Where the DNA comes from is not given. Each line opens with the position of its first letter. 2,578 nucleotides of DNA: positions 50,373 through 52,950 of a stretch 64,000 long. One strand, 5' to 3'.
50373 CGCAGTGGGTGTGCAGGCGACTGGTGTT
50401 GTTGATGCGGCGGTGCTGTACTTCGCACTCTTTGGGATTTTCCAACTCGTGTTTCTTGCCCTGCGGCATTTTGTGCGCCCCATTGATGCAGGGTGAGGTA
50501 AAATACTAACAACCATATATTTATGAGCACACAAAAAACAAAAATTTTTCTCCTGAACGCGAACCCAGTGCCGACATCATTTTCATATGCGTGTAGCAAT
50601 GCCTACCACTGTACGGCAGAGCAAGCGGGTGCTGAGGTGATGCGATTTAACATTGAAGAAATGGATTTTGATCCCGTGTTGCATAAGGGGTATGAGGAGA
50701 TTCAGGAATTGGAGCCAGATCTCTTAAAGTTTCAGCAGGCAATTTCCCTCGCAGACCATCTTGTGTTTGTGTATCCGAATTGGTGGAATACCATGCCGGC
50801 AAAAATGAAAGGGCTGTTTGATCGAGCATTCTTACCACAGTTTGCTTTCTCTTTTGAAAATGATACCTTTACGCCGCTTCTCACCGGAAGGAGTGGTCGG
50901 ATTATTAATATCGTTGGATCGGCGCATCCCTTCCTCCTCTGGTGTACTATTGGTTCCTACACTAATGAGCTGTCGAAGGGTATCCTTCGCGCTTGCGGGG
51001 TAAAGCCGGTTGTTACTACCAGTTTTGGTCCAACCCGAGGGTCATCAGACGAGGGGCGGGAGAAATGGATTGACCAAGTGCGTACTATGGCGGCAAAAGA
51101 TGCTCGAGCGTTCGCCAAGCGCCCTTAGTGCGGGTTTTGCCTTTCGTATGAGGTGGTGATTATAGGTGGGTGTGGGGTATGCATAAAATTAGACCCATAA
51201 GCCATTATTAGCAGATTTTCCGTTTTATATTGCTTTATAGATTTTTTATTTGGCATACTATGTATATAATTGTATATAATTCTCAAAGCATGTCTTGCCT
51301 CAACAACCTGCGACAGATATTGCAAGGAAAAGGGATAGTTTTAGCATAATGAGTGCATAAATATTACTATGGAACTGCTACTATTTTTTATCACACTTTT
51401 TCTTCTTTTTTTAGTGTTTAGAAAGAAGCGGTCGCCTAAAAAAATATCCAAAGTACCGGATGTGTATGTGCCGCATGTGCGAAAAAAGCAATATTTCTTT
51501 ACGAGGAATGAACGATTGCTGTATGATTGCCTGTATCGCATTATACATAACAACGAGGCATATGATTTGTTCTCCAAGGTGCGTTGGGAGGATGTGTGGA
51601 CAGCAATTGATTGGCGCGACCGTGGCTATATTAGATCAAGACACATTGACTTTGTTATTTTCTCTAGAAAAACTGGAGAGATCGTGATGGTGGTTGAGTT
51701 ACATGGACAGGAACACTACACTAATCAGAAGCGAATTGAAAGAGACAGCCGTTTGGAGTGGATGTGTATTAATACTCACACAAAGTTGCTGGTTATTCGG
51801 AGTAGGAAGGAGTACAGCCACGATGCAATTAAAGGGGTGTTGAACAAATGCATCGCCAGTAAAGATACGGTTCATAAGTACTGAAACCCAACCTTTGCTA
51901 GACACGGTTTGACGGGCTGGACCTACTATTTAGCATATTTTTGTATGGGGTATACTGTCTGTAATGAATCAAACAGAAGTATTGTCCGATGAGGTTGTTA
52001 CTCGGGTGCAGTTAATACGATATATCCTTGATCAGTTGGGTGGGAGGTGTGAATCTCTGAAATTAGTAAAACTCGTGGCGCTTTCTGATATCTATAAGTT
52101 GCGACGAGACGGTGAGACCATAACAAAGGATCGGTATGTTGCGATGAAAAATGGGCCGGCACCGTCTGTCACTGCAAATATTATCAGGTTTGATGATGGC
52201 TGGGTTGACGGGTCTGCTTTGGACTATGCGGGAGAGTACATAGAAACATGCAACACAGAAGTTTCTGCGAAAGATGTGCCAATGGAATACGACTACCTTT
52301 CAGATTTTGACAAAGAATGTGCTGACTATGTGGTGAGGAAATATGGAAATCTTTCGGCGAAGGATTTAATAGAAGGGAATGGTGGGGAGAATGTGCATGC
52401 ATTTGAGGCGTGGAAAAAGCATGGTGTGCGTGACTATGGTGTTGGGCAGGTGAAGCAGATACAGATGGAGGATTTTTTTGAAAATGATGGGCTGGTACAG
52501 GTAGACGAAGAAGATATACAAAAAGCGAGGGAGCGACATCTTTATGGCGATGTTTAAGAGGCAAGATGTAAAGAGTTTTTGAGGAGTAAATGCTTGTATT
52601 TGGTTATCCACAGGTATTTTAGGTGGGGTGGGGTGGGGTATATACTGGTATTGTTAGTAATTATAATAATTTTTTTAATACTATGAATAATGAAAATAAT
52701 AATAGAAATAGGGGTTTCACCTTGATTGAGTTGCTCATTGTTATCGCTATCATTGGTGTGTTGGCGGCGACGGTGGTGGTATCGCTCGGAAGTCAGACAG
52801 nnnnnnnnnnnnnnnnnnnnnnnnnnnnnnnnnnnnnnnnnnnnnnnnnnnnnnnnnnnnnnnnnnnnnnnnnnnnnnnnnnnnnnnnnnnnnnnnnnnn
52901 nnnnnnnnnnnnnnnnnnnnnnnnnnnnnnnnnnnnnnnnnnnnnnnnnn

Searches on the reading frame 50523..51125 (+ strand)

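Call 11: search_protein_families(library=pfam, proteins=[window:50523-51125:+], max_evalue=0.01)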
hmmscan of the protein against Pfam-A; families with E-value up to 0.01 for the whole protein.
window:50523-51125:+ (201 aa): 2 families
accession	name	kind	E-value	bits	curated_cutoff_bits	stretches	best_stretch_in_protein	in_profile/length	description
PF02525.22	Flavodoxin_2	-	8.6e-27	94.6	27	1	7-186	2-194/198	Flavodoxin-like fold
PF03358.20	FMN_red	-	3.5e-14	53.1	24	1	6-122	1-115/152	NADPH-dependent FMN reductase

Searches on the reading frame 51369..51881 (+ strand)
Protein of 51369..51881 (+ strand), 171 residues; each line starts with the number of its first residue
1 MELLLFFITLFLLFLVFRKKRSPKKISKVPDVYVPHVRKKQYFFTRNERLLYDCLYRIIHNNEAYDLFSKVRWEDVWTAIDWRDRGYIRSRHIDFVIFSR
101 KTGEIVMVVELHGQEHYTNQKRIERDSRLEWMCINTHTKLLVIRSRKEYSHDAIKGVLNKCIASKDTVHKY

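Call 11: search_protein_families(library=pfam, proteins=[window:51369-51881:+], max_evalue=0.01)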
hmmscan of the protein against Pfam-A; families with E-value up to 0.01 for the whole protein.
window:51369-51881:+ (171 aa): 1 family
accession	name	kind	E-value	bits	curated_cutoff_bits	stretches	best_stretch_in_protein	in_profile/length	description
PF10881.14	DUF2726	-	3.4e-15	56.3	24.7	1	41-156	2-121/126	Protein of unknown function (DUF2726)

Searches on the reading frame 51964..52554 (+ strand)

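Call 11: search_protein_families(library=pfam, proteins=[window:51964-52554:+], max_evalue=0.01)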
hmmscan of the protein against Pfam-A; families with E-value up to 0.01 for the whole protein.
window:51964-52554:+ (197 aa): 1 family
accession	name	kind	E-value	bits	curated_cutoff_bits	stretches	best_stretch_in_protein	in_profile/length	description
PF13274.11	SocA_Panacea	-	1.5e-15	58.5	25.7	1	34-137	1-104/113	Antitoxin SocA-like, Panacea domain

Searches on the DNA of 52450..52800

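Call 39: search_rna_families(source=window, start=52450, end=52800, threshold=evalue, max_evalue=10)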
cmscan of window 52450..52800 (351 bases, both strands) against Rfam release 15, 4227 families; matches with E-value up to 10: 1.
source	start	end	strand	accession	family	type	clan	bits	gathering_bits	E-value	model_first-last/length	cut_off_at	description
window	52679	52744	+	RF01810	pntA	Gene; sRNA;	-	17.6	54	3.4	1-62/62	no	pntA sRNA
